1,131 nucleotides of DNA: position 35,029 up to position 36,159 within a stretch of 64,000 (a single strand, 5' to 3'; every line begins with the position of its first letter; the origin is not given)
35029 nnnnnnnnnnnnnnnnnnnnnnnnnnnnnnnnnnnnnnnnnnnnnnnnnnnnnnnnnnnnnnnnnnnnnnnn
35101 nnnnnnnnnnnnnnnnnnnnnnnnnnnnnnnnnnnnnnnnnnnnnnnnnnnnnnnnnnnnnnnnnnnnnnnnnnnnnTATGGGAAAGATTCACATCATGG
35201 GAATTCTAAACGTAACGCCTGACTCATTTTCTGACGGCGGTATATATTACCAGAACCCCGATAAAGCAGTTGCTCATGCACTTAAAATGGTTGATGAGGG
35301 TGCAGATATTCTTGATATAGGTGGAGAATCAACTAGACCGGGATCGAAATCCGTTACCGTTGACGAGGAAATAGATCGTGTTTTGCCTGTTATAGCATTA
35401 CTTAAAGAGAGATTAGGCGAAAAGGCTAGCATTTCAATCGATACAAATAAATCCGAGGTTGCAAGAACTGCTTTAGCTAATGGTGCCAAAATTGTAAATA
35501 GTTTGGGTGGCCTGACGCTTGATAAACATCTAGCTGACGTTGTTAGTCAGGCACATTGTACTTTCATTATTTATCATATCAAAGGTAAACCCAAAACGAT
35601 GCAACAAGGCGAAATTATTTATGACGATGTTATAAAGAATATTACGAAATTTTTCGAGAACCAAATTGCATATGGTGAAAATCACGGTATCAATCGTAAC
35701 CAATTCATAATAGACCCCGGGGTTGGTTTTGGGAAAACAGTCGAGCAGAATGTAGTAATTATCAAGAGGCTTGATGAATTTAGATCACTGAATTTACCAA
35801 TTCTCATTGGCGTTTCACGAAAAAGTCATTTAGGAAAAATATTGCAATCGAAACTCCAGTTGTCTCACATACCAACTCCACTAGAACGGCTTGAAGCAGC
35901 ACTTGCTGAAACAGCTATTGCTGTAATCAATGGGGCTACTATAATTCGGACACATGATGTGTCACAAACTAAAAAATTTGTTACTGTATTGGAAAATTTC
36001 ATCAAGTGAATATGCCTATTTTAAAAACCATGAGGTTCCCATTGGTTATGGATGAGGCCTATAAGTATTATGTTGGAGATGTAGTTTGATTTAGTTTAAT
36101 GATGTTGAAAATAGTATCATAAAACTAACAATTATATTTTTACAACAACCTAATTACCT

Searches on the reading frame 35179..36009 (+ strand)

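Call 41: search_protein_families(library=pfam, proteins=[window:35179-36009:+], max_evalue=0.00001)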
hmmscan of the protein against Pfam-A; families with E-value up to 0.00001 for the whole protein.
window:35179-36009:+ (276 aa): 1 family
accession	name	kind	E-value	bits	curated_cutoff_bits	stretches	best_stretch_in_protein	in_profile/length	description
PF00809.28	Pterin_bind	-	1.5e-79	267.5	25.5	1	7-259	1-244/244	Pterin binding enzyme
